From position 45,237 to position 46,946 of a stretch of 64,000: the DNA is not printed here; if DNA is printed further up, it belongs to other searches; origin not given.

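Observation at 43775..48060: Three tandem FHA - TM - periplasmic SLT-like paralogs directly upstream of a TssJ-less T6SS: one enzyme and two pseudo-enzymes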

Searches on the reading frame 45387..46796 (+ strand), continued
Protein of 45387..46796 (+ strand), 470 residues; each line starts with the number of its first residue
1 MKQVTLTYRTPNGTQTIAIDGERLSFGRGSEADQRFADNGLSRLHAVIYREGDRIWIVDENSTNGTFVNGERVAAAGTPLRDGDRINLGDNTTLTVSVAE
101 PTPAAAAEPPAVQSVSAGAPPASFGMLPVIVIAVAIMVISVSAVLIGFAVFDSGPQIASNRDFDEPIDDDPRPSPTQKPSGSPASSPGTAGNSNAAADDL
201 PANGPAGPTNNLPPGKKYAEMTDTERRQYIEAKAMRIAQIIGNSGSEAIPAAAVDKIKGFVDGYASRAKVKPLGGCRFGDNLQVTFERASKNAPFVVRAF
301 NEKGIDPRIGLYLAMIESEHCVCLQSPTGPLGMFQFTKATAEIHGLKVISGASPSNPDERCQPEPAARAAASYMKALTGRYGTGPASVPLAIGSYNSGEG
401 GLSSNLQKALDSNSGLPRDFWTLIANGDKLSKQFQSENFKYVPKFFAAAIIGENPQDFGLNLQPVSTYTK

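Call 52: find_related_loci(query=A4, collection=genome_contigs, flank=10000)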
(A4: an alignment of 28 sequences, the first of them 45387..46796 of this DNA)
Query A4 (470 aa) in genome_contigs; peptide patterns used: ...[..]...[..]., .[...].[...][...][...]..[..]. (x = any residue, [..] = any of these).
500 stretches matched a pattern; 472 encode a relative of the query (tblastn E <= 1e-3); the best 80 are kept; 80 distinct loci.
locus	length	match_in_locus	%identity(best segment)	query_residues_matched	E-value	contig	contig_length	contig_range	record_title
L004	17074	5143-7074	97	1-470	0e+0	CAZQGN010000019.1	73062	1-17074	MAG TPA_asm: uncultured Chloracidobacterium sp. isolate SRP257259_co1_251 genome assembly, contig: NODE_327_length_73062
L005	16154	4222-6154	97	1-470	0e+0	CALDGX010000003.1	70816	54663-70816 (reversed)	MAG TPA_asm: uncultured Chloracidobacterium sp. isolate SRR5576004_bin.87_CONCOCT_v1.1_MAG genome assembly, contig: ERZ7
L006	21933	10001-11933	89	1-470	0e+0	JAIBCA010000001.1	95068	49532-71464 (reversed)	MAG: Pyrinomonadaceae bacterium isolate SSF22 NODE_3690_length_95068_cov_64.468554, whole genome shotgun sequence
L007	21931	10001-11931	74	1-470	0e+0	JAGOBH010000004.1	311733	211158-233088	MAG: Pyrinomonadaceae bacterium isolate Go_SlAct_bin_101 Go_SlAct_32_length_311733_cov_12.449443, whole genome shotgun s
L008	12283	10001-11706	70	1-470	0e+0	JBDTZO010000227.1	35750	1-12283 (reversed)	MAG: Acidobacteriota bacterium isolate cluster4_bin.169 NODE_1393_length_35750_cov_8.510464, whole genome shotgun sequen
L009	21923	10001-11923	69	1-470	0e+0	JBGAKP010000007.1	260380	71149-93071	MAG: Pyrinomonadaceae bacterium isolate MAG_AAO_H10.9 AAOH10-9_opera_contig_210, whole genome shotgun sequence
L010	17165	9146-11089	69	1-470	0e+0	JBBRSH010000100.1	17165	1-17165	MAG: Pyrinomonadales bacterium isolate La2_metabat2.036 La2_metabat2.036_K_2024273L17165_cov_14.0091, whole genome shotg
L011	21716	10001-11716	71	1-470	0e+0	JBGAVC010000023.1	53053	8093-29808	MAG: Pyrinomonadaceae bacterium isolate MAG_AAO_H10.68 AAOH10-68_opera_contig_2571, whole genome shotgun sequence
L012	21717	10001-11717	66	1-470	0e+0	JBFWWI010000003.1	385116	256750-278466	MAG: Pyrinomonadaceae bacterium isolate CA_2019_TPBS_113 NODE_181_length_385116_cov_42.612007_TPBS, whole genome shotgun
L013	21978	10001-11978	66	1-469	0e+0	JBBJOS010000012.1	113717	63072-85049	MAG: Pyrinomonadaceae bacterium isolate RDP_SRG_07 MBC-RDOWN_F0-S0_43, whole genome shotgun sequence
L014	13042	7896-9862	67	1-470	0e+0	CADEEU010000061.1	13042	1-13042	MAG: uncultured Acidobacteria bacterium isolate Acidobacteria sp. RBC098 genome assembly, contig: MAG098_61, whole genom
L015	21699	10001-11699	68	1-470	0e+0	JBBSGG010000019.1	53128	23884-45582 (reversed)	MAG: Pyrinomonadales bacterium isolate LS2_sbin.30 LS2_sbin.30_K_1059294_L_53128_cov_19.4155, whole genome shotgun seque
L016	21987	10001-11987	65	1-469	0e+0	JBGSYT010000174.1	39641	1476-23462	MAG: Pyrinomonadaceae bacterium isolate JTS-RE97 k141_2048366, whole genome shotgun sequence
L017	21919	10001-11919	67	1-470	0e+0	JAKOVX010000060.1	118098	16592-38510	MAG: Acidobacteriota bacterium isolate JPNG_maxbin.077 k201_372759, whole genome shotgun sequence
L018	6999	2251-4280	67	1-470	0e+0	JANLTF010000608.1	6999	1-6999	MAG: Acidobacteriota bacterium isolate OTE_25_metabat_238 OTE_25_k141_1420043, whole genome shotgun sequence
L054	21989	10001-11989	62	1-470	0e+0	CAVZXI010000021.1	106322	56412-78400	MAG: Pyrinomonadaceae bacterium isolate MFD04651.bin.2.22 genome assembly, contig: contig_45206, whole genome shotgun se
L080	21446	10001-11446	58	1-470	0e+0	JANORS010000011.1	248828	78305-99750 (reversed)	MAG: Acidobacteriota bacterium isolate VAR_4_metabat_151 VAR_4_k141_340043, whole genome shotgun sequence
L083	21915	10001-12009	58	3-470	0e+0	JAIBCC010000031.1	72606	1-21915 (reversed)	MAG: Pyrinomonadaceae bacterium isolate SSF56 NODE_6288_length_72606_cov_32.305661, whole genome shotgun sequence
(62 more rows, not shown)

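Call 54: find_encoding_contigs(protein=P0384, flank=10000, max_places=2)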
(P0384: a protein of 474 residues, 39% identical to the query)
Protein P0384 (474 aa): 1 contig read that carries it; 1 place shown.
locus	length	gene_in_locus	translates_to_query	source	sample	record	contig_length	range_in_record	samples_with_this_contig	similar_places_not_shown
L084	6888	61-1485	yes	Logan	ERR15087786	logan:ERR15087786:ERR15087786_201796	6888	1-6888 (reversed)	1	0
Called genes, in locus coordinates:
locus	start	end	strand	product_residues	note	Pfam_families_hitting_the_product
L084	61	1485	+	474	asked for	PF16697:Yop-YscD_cpl, PF00498:FHA, PF01464:SLT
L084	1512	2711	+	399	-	PF16697:Yop-YscD_cpl, PF00498:FHA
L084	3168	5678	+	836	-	PF13620:CarboxypepD_reg, PF13715:CarbopepD_reg_2 (weak), PF17210:SdrD_B (weak), PF17802:SpaA (weak), PF22904:NOMO1-like_2nd (faint), PF25183:OMP_b-brl_4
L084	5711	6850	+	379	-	PF25183:OMP_b-brl_4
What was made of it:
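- One distant locus (L084) has B and C followed by outer-membrane barrels (call 54).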

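Call 55: find_encoding_contigs(protein=P0404, flank=10000, max_places=2)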
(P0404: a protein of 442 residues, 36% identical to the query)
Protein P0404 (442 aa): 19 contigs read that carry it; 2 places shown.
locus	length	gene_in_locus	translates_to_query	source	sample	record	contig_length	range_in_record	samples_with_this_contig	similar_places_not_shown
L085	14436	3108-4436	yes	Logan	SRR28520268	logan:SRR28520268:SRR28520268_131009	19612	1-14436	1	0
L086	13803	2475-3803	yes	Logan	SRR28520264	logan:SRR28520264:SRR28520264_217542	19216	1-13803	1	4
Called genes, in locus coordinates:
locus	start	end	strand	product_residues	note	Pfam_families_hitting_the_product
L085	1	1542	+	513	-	?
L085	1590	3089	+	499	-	PF00498:FHA, PF17957:Big_7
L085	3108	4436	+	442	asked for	PF16697:Yop-YscD_cpl, PF00498:FHA, PF01464:SLT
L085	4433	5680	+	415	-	PF16697:Yop-YscD_cpl, PF00498:FHA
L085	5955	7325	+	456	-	PF05936:T6SS_VasE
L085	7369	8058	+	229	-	PF09850:DotU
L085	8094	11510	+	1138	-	PF14331:IcmF-related_N, PF06761:IcmF-related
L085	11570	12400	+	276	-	PF14559:TPR_19 (faint), PF07024:ImpE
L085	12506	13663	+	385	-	PF06812:ImpA_N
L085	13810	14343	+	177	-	PF05591:T6SS_VipA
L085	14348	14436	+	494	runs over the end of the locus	PF05943:VipB, PF18945:VipB_2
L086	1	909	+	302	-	?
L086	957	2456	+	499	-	PF00498:FHA, PF17957:Big_7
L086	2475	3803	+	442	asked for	PF16697:Yop-YscD_cpl, PF00498:FHA, PF01464:SLT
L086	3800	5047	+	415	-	PF16697:Yop-YscD_cpl, PF00498:FHA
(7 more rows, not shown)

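Call 56: find_encoding_contigs(protein=P0431, flank=10000, max_places=2)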
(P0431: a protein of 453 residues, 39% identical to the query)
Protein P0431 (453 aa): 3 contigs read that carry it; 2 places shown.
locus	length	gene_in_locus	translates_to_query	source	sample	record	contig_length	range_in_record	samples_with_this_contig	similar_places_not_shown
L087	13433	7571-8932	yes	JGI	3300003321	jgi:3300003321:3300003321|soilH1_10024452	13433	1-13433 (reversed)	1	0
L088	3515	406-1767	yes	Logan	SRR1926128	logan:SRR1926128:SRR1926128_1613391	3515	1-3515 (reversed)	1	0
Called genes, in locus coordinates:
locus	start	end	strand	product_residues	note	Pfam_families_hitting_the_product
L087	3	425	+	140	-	?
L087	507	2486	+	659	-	PF12969:DUF3857, PF01841:Transglut_core (weak)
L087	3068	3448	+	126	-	-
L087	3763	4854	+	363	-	PF03781:FGE-sulfatase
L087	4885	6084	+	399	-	-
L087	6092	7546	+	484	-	PF00498:FHA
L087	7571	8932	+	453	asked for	PF01464:SLT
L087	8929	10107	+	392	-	PF00498:FHA (weak)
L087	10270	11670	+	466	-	PF05936:T6SS_VasE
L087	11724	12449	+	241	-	PF09850:DotU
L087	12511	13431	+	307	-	?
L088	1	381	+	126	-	?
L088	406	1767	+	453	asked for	PF01464:SLT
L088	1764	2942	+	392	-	PF00498:FHA (weak)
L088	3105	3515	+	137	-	?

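Call 57: find_encoding_contigs(protein=P0408, flank=10000, max_places=3)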
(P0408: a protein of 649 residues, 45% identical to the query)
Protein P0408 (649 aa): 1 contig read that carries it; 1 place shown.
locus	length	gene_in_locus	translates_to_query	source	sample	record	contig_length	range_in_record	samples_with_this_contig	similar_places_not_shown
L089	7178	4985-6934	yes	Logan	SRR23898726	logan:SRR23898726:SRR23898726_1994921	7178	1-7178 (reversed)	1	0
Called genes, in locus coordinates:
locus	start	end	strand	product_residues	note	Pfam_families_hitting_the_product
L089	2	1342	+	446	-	?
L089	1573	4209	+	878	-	PF13424:TPR_12 (faint), PF13428:TPR_14 (faint), PF00069:Pkinase, PF07714:PK_Tyr_Ser-Thr, PF13432:TPR_16 (faint), PF07719:TPR_2 (faint), PF13181:TPR_8 (faint), PF21033:RMD1-3 (faint), +4 more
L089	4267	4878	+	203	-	-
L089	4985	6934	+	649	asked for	PF00069:Pkinase, PF07714:PK_Tyr_Ser-Thr, PF14531:Kinase-like (faint), PF01464:SLT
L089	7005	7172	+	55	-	-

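Call 58: find_encoding_contigs(protein=P0422, flank=10000, max_places=3)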
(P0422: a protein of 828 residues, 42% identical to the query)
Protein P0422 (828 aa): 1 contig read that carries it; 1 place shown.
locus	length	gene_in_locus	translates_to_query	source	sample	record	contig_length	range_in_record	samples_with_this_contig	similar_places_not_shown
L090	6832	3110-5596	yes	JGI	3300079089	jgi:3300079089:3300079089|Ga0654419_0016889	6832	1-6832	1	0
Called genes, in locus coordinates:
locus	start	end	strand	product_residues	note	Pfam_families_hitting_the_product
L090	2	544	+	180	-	?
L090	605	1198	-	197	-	PF14252:DUF4347 (weak)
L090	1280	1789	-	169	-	-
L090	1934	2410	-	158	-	-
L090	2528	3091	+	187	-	PF07638:Sigma70_ECF, PF08281:Sigma70_r4_2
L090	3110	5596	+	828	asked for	PF00069:Pkinase, PF07714:PK_Tyr_Ser-Thr, PF01464:SLT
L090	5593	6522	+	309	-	PF00291:PALP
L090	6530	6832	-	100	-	?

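Call 69: search_protein_families(library=pfam, proteins=[L080:11468-13633:+, L080:6607-7854:+, L080:7867-8481:+, L080:1656-4598:+, L080:16221-17294:+, L083:13680-14726:+, L083:18408-19592:+, L054:16539-18299:-, L054:20006-21457:-, L054:19023-20003:-], max_evalue=0.001)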
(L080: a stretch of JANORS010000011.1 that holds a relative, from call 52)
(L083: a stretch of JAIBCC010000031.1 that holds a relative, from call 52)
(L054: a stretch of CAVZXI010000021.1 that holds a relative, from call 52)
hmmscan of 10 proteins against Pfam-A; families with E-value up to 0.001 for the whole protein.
L080:11468-13633:+ (722 aa): 6 families
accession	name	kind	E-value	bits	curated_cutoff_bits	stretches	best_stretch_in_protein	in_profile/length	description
PF07494.17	Reg_prop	-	4.2e-06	26.8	20.4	0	202-222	3-23/24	Two component regulator propeller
PF23409.1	Beta-prop_EML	-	8.5e-06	25.9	88.2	1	121-224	159-262/267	Echinoderm microtubule-associated protein first beta-propeller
PF24817.1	WD40_WDHD1_1st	-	1e-05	25.3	109.9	0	307-385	73-152/291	WDHD1 first WD40 domain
PF20067.5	SSL_N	-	4.3e-05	23.7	18.9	0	124-145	26-46/46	Strictosidine synthase-like, N-terminal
PF23414.1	Beta-prop_EML_2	-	0.0001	22.2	90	0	84-216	5-137/266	Echinoderm microtubule-associated protein second beta-propeller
PF19077.6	Big_13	-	0.00054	20.9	27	0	345-402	18-81/102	Bacterial Ig-like domain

L080:6607-7854:+ (416 aa): 1 family
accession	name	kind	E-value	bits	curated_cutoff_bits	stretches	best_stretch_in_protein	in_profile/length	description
PF00691.25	OmpA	-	2.4e-15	57.1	27.2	1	312-407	2-98/98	OmpA family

L080:7867-8481:+ (205 aa): 0 families

L080:1656-4598:+ (981 aa): 10 families
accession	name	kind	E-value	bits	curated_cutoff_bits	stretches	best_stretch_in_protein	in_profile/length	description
PF02518.31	HATPase_c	-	2.1e-24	86.5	26.4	1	867-971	3-109/111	Histidine kinase-, DNA gyrase B-, and HSP90-like ATPase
PF00512.31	HisKA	-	7.4e-14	52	26.9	1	759-820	4-64/66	His Kinase A (phospho-acceptor) domain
PF13426.13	PAS_9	-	2.1e-12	47.6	27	1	637-739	3-102/103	PAS domain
PF00989.32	PAS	-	3.4e-12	46.8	22.6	1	626-736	2-111/113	PAS fold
PF08448.16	PAS_4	-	3.2e-10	40.7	23.1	1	631-742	1-109/110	PAS fold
PF13188.13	PAS_8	-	8.5e-07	29.1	21.8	1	626-668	2-45/65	PAS domain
PF13492.12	GAF_3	-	1.1e-06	29.6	27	1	475-606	3-129/129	GAF domain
PF13185.12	GAF_2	-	4.5e-06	27.3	28.6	1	545-605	79-136/136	GAF domain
PF01590.32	GAF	-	6.2e-05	24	22.4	1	475-604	3-133/133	GAF domain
PF13596.12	PAS_10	-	0.00058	20.9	22.1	0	630-739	4-106/106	PAS domain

L080:16221-17294:+ (358 aa): 3 families
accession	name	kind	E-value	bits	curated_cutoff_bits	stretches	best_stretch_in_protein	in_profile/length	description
PF00814.31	TsaD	-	8.1e-92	308.1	24.8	1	23-314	1-263/264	tRNA N6-adenosine threonylcarbamoyltransferase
PF22521.2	HypF_C_2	-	4e-07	30.5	27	1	224-308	150-234/241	Carbamoyltransferase, Kae1-like Domain, second subdomain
PF02543.21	Carbam_trans_N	-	4.2e-06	26.9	24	1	104-280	125-313/346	Carbamoyltransferase N-terminus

L083:13680-14726:+ (349 aa): 2 families
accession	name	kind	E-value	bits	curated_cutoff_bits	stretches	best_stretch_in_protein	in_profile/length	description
PF01075.23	Glyco_transf_9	-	1.1e-34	120.3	22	1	82-319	3-242/247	Glycosyltransferase family 9 (heptosyltransferase)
PF02350.25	Epimerase_2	-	2.9e-05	23.6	30.6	1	179-284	178-284/347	UDP-N-acetylglucosamine 2-epimerase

L083:18408-19592:+ (395 aa): 3 families
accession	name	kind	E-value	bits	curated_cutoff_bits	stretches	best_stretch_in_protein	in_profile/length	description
PF00196.25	GerE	-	4.7e-15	55.4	23.5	1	336-388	3-55/57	Bacterial regulatory proteins, luxR family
PF08281.18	Sigma70_r4_2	-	0.00012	22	25.7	1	336-372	11-48/54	Sigma-70, region 4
PF13384.12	HTH_23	-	0.00084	19.5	24.6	0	342-371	9-38/50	Homeodomain-like domain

L054:16539-18299:- (587 aa): 3 families
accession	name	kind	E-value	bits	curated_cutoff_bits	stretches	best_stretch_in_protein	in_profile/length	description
PF01867.21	Cas_Cas1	-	4.1e-87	292.4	22.3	1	243-531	1-282/283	CRISPR associated protein Cas1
PF01930.23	Cas_Cas4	-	2.3e-20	73.7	22.7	1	10-184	5-159/160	Domain of unknown function DUF83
PF12705.13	PDDEXK_1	-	3.1e-08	34.3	22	1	57-183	118-246/247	PD-(D/E)XK nuclease superfamily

L054:20006-21457:- (484 aa): 0 families

L054:19023-20003:- (327 aa): 1 family
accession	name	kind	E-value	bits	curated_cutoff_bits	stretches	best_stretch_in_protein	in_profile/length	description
PF01905.21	DevR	-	3.3e-06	26.8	23.8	1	17-237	10-198/270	CRISPR-associated negative auto-regulator DevR/Csa2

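Call 73: find_encoding_contigs(protein=P0391, flank=10000, max_places=2)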
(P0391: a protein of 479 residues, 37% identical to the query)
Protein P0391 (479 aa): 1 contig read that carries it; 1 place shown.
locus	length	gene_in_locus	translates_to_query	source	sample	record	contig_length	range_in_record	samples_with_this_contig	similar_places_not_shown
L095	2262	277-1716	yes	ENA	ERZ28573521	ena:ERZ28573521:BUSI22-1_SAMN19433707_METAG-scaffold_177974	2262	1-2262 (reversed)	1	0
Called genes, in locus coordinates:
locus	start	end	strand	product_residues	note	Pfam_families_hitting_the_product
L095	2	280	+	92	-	?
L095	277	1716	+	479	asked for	PF16697:Yop-YscD_cpl, PF00498:FHA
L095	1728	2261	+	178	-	?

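Call 74: find_encoding_contigs(protein=P0419, flank=10000, max_places=2)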
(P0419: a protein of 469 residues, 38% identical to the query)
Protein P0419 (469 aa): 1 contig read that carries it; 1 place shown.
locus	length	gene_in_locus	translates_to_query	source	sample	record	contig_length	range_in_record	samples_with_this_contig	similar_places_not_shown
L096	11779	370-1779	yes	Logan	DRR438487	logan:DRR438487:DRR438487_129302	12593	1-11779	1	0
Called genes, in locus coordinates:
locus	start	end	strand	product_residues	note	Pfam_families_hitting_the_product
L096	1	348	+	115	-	?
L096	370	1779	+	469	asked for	PF16697:Yop-YscD_cpl, PF00498:FHA, PF01464:SLT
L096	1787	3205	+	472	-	PF16697:Yop-YscD_cpl, PF00498:FHA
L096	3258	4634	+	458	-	PF05936:T6SS_VasE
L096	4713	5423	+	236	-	PF09850:DotU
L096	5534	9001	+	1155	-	PF14331:IcmF-related_N, PF06761:IcmF-related, PF06744:IcmF_C (weak)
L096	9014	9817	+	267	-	PF14559:TPR_19 (faint), PF07024:ImpE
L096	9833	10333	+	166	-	-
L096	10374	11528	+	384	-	PF06812:ImpA_N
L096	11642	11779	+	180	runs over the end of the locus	PF05591:T6SS_VipA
